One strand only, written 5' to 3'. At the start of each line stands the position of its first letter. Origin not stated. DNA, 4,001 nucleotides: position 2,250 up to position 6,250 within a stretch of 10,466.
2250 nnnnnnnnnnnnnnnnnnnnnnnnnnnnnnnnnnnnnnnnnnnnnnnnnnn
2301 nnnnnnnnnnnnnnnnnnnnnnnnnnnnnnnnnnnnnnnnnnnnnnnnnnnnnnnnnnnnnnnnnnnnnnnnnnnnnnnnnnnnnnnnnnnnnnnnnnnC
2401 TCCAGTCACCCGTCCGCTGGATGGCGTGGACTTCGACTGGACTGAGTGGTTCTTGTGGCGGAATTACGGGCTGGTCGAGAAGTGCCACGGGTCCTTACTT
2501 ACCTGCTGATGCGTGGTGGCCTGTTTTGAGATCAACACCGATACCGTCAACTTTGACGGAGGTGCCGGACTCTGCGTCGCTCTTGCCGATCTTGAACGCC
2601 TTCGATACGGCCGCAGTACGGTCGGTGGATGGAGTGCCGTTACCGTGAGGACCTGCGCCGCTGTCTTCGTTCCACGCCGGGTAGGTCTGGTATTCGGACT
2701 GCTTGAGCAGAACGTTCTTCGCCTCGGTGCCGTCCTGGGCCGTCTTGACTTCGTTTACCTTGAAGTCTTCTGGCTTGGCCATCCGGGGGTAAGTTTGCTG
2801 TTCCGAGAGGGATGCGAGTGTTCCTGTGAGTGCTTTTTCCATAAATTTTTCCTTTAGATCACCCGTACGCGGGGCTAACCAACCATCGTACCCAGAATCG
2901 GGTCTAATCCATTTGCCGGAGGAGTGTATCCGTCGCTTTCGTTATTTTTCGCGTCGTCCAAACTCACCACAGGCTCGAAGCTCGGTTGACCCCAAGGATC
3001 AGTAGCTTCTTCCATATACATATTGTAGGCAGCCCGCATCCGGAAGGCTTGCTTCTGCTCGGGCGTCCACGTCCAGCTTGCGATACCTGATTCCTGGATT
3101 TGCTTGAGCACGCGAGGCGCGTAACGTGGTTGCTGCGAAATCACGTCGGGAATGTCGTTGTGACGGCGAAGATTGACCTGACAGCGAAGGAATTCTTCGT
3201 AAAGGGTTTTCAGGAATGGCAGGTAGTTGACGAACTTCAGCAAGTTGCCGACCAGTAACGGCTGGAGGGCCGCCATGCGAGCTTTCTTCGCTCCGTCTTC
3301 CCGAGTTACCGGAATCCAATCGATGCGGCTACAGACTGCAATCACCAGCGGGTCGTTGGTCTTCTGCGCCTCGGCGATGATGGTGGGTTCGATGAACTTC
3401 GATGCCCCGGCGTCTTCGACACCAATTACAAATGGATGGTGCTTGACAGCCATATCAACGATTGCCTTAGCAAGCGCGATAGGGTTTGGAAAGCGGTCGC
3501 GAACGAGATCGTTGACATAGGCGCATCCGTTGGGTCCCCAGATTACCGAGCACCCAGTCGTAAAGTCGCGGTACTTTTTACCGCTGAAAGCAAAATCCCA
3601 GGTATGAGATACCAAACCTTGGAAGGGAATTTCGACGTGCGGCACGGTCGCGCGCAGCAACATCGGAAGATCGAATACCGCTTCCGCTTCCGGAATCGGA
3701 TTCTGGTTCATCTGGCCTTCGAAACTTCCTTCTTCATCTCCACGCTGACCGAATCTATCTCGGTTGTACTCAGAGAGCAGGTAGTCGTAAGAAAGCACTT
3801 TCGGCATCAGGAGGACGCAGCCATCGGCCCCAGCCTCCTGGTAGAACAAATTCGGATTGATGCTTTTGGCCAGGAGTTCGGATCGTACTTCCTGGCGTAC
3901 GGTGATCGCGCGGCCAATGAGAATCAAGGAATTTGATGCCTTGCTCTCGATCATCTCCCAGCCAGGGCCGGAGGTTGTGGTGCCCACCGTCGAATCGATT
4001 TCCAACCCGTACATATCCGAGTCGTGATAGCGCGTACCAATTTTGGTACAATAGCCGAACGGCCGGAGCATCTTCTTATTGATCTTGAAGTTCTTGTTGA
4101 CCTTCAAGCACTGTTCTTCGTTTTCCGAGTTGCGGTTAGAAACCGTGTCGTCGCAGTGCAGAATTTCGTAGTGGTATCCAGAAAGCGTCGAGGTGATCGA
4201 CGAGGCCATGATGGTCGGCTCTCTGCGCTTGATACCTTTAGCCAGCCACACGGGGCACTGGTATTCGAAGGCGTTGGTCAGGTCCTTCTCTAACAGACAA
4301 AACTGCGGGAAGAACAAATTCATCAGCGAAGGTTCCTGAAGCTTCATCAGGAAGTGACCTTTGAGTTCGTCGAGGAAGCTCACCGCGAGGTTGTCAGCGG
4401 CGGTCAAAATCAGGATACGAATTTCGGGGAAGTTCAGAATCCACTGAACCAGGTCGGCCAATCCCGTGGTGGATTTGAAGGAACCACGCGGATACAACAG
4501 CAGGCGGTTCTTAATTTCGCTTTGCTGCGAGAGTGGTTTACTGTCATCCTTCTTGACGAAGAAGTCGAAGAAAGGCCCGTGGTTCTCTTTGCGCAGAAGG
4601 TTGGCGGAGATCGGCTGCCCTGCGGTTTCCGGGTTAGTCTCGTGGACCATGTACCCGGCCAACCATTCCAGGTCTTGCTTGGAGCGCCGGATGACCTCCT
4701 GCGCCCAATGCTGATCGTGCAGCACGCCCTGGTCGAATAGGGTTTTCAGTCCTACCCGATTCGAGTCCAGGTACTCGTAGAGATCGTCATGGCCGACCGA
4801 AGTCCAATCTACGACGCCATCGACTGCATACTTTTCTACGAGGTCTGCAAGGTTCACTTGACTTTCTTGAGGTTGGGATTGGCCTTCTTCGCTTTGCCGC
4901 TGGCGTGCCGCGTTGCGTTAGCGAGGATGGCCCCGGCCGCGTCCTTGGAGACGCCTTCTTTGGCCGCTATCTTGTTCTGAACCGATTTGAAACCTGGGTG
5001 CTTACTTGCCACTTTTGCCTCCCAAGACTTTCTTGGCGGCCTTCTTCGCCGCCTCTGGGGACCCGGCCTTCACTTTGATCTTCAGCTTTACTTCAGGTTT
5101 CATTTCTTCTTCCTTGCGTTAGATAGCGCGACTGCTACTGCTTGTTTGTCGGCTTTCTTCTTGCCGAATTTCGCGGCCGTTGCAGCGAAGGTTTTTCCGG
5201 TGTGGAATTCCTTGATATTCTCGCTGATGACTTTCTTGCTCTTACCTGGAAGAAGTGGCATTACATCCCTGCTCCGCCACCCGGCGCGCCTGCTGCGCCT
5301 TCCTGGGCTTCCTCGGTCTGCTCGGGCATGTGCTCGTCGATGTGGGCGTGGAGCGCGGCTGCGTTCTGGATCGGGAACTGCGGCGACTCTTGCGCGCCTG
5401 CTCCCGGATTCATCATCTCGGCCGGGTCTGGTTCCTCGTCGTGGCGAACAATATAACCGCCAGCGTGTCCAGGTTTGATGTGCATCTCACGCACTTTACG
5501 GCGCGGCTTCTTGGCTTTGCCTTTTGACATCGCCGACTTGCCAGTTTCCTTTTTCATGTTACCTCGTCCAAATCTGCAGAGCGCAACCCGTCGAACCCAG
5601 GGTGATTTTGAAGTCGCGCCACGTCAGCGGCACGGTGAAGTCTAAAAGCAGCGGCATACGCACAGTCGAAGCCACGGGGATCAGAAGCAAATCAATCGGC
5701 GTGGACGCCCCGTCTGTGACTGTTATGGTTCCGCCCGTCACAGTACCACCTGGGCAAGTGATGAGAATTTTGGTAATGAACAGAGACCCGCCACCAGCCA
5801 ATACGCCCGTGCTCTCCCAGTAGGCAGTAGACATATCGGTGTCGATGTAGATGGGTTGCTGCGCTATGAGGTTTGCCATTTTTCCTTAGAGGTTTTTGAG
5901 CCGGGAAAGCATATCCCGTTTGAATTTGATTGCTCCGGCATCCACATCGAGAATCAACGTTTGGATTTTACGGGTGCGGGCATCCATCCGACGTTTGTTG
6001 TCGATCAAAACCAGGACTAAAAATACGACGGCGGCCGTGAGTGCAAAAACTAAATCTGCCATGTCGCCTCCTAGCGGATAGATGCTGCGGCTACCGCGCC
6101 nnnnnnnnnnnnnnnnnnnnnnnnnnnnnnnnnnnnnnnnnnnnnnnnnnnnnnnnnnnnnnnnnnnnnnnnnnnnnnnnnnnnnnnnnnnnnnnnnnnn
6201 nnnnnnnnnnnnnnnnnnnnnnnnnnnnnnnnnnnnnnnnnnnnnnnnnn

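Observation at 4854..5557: Chain of unannotated lysine-rich micro-ORFs translationally coupled into terL, where a small terminase is expected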

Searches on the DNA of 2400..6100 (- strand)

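Call 9: search_dna_similar(query=window:2400-6100:-, collection=phages, mode=distant, max_rows=20)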
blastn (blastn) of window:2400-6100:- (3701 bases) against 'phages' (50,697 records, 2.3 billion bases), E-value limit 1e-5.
No match.
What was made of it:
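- Tried and rejected: (1) Nucleotide search of the region against 50,697 phage records found nothing (call 9); only protein-level relatives exist.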

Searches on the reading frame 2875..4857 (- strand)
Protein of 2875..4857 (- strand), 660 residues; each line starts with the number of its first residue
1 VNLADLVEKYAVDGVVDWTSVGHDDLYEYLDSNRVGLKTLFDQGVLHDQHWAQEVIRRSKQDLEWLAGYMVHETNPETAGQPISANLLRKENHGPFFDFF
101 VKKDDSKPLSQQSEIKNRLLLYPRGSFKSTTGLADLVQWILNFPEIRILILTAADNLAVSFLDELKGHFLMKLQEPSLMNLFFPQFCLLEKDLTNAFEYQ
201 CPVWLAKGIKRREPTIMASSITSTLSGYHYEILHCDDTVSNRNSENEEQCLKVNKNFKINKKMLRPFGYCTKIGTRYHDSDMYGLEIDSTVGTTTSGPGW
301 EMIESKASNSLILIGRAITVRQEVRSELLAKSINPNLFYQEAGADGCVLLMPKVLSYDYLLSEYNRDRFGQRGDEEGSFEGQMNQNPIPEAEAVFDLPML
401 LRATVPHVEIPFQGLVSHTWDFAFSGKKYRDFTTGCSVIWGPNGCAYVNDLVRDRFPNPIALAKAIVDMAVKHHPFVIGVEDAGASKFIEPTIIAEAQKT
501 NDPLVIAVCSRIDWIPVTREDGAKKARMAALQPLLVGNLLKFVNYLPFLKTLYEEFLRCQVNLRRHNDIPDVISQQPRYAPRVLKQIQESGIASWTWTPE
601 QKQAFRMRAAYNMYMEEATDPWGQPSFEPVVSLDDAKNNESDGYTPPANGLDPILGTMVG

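Call 7: search_protein_families(library=pfam, proteins=[window:2875-4857:-], max_evalue=1)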
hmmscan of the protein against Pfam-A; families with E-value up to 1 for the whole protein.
window:2875-4857:- (660 aa): 1 family
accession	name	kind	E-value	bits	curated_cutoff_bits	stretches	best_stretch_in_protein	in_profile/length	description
PF17289.8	Terminase_6C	-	0.11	13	22.6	1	419-561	2-129/155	Terminase RNaseH-like domain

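Call 8: search_protein_families(library=phrogs, proteins=[window:2875-4857:-], max_evalue=1)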
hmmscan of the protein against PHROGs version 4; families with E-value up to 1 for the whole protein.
window:2875-4857:- (660 aa): 4 families
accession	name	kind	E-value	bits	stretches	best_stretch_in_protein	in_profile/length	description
phrog_38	-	head and packaging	1.1e-42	147.7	1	57-599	267-725/760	terminase large subunit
phrog_5573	-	head and packaging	2e-08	35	1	377-575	47-229/250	terminase large subunit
phrog_4758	-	head and packaging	5.2e-06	27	1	112-292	54-223/243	terminase large subunit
phrog_17672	-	head and packaging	5.6e-05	23.2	1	114-248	64-190/395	terminase large subunit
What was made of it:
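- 2875..4857 (-): Large terminase gene (660 aa) with a GTG start and no Shine-Dalgarno sequence. It is probably translated by coupling to the 52-aa gene. phrog_38 E 1.1e-42 (call 8).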

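Call 10: search_dna_similar(query=window:2875-4857:-, collection=phages, mode=protein, max_rows=25)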
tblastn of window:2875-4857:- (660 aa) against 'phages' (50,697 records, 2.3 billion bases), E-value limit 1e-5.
Records with a match: 95; places in all: 95; records where one place covers at least 80% of the query: 0.
Best place of each record, by identity: <60% 95.
By first word of the organism name: Vibrio 44; Pseudomonas 21; phage 11; Lentibacter 3; Roseobacter 3; Klebsiella 3; Salinivibrio 2; Celeribacter 2; Methylophilales 2; Tunturiibacter 1; and 3 more.
By host as written in the record: - 33; Vibrio cholerae 10; Pseudomonas aeruginosa 7; Vibrio crassostreae 7; Vibrio breoganii 6; Lentibacter sp. SH36 3; Salinivibrio costicola 2; Rosebacter SIO67 2; and 20 more.
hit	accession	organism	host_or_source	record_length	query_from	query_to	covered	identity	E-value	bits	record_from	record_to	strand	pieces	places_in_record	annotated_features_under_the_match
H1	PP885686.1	Tunturiibacter phage Tunturi_3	Tunturiibacter psychrotolerans X5P2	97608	113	499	59%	26.7%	8e-38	157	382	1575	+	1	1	terminase large subunit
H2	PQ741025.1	Pseudomonas phage CRPAP1904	Pseudomonas aeruginosa CRPA190 ...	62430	232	574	52%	25.1%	3e-9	66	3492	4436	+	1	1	terminase large subunit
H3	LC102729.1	Pseudomonas phage phiR18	-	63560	232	574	52%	24.9%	2e-9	67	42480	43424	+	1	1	Phage terminase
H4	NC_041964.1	Pseudomonas phage phiR18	-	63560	232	574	52%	24.9%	2e-9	67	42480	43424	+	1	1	terminase large subunit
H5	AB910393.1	Pseudomonas phage KPP25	Pseudomonas aeruginosa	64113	232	574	52%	24.5%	4e-9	66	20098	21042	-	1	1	putative terminase, large subunit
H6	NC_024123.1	Pseudomonas phage KPP25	Pseudomonas aeruginosa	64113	232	574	52%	24.5%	4e-9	66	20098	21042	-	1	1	terminase large subunit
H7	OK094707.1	Pseudomonas phage YMC17/07/R4900a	Pseudomonas aeruginosa YMC17/07/R4900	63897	232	574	52%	24.5%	4e-9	66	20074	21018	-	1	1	putative terminase large subunit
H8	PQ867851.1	phage KZY1-k141_1938105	Crassostrea hongkongensis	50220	111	456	52%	23.2%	6e-7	59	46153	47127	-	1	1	terminase large subunit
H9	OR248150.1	Vibrio phage MJW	Vibrio cholerae O1 ElTor MAK757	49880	117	456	52%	23.2%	4e-9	66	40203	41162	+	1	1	hypothetical protein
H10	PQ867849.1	phage HSd1-k141_2165608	Crassostrea hongkongensis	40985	111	310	30%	29.4%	9e-10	68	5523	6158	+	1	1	terminase large subunit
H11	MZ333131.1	Erwinia phage Pecta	Erwinia sp.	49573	117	341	34%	25.3%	2e-9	67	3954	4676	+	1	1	terminase large subunit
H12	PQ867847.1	phage T4S1-k141_470236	Crassostrea hongkongensis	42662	111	297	28%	29.1%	7e-8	62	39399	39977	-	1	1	terminase large subunit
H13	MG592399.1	Vibrio phage 1.015.O._10N.222.51.E5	Vibrio breoganii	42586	115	283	26%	31.7%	5e-7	59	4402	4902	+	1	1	terminase large subunit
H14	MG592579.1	Vibrio phage 1.209.O._10N.222.52.B2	Vibrio breoganii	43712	115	283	26%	31.7%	5e-7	59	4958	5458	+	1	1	terminase large subunit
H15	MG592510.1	Vibrio phage 1.139.A._10N.261.48.C6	Vibrio breoganii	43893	115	283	26%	31.7%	5e-7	59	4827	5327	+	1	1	terminase large subunit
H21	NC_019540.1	Salinivibrio phage CW02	Salinivibrio costicola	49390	117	314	30%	26.1%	1e-9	68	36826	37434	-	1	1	DNA packaging enzyme (terminase)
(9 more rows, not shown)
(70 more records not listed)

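Call 11: find_related_loci(query=window:2875-4857:-, collection=viral_contigs, flank=6000)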
Query window:2875-4857:- (660 aa) in viral_contigs; peptide patterns used: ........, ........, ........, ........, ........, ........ (x = any residue, [..] = any of these).
19 stretches matched a pattern; 7 encode a relative of the query (tblastn E <= 1e-3); 7 distinct loci.
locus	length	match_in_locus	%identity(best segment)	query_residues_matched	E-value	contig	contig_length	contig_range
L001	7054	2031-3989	61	1-656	0e+0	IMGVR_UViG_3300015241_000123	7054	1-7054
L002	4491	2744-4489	64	1-581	0e+0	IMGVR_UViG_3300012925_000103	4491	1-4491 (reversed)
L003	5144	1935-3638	46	55-627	3e-159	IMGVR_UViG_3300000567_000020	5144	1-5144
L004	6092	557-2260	46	55-627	2e-157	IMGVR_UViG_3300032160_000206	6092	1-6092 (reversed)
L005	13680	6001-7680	51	20-584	0e+0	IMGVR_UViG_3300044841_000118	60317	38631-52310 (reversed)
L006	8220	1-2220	56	178-656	4e-134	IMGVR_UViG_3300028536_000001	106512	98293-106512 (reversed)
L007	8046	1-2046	56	236-656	5e-134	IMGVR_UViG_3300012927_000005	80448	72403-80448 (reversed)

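Call 60: get_annotated_region(hit=H6, flank=3500)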
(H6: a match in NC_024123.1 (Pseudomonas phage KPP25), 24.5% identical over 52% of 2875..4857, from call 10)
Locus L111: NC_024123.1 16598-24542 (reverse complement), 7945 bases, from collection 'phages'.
description: Pseudomonas phage KPP25 DNA, complete sequence.
organism: Pseudomonas phage KPP25 (NCBI taxid 1462608)
taxonomy: Viruses; Duplodnaviria; Heunggongvirae; Uroviricota; Caudoviricetes; Kochitakasuvirus; Kochitakasuvirus KPP25
host: Pseudomonas aeruginosa; source: -; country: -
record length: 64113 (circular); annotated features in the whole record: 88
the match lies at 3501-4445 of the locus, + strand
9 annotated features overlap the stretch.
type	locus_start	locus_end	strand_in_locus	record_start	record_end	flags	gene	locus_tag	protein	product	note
CDS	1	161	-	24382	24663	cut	-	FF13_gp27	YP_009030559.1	hypothetical protein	ORF026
CDS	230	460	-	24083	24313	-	-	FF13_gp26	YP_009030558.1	hypothetical protein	ORF025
CDS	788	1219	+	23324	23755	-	-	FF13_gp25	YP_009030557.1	hypothetical protein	ORF024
CDS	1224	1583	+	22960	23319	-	-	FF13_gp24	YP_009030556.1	hypothetical protein similar to phage protein (N4 Gp49/phage Sf6 gene 66) family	ORF023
CDS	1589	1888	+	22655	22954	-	-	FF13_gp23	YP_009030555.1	hypothetical protein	ORF022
CDS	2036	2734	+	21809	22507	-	-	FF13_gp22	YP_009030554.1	hypothetical protein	ORF021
CDS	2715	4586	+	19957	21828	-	-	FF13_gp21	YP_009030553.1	terminase large subunit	ORF020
CDS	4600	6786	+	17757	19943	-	-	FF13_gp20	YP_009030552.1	portal protein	ORF019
CDS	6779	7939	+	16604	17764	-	-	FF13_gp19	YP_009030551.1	hypothetical protein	ORF018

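Call 61: get_annotated_region(hit=H21, flank=3500)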
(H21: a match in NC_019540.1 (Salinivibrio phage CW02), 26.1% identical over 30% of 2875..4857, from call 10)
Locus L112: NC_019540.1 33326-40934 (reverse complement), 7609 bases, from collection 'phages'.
description: Salinivibrio phage CW02, complete genome.
organism: Salinivibrio phage CW02 (NCBI taxid 1161935)
taxonomy: Viruses; Duplodnaviria; Heunggongvirae; Uroviricota; Caudoviricetes; Zobellviridae; Salinovirus; Salinovirus utanense
host: Salinivibrio costicola; source: -; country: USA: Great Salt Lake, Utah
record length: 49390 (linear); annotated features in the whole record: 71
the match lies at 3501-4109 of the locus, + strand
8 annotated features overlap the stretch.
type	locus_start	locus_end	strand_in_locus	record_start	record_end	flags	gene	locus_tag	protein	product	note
CDS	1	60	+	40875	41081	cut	-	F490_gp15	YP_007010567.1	holin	gp56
CDS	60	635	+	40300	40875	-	-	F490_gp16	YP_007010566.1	hypothetical protein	gp55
CDS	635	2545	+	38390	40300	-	-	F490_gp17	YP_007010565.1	hypothetical protein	gp54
CDS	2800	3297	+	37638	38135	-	-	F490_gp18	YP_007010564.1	hypothetical protein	gp53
CDS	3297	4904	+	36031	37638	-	-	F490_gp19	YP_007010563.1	DNA packaging enzyme (terminase)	gp52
CDS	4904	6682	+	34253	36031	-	-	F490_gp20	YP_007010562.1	head-tail adaptor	gp51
CDS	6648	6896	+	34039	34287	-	-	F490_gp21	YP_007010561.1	hypothetical protein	gp50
CDS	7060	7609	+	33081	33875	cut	-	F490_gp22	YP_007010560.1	scaffold protein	gp49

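Call 98: search_protein_families(library=phrogs, proteins=[L005:5349-5654:+, L001:933-1220:+, L003:13-471:+], max_evalue=1)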
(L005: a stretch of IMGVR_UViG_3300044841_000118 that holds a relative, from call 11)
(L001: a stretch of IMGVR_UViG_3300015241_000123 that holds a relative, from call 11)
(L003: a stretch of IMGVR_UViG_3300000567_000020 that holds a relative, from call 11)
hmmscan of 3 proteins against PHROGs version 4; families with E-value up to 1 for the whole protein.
L005:5349-5654:+ (101 aa): 0 families

L001:933-1220:+ (95 aa): 0 families

L003:13-471:+ (152 aa): 1 family
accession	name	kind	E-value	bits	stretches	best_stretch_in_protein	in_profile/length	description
phrog_15478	-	tail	0.0011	18.8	1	90-116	370-396/456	tail length tape measure protein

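Call 104: search_protein_families(library=ncbifam, proteins=[window:2875-4857:-], max_evalue=1)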
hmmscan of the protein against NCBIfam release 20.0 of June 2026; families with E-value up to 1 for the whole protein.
window:2875-4857:- (660 aa): 3 families
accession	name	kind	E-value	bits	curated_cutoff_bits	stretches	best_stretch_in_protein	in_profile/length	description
NF033889.1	termin_lrg_T7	equivalog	4.3e-05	22.5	150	1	116-283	33-188/500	phage terminase large subunit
TIGR02057.1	PAPS_reductase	equivalog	0.1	12.5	254.2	1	7-55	155-202/224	phosphoadenosine phosphosulfate reductase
TIGR01630.1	psiM2_ORF9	equivalog_domain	0.14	12.7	41.65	1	442-575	12-135/142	phage terminase large subunit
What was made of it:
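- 2875..4857 (-): Weak match to the T7-type terL model (call 104).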
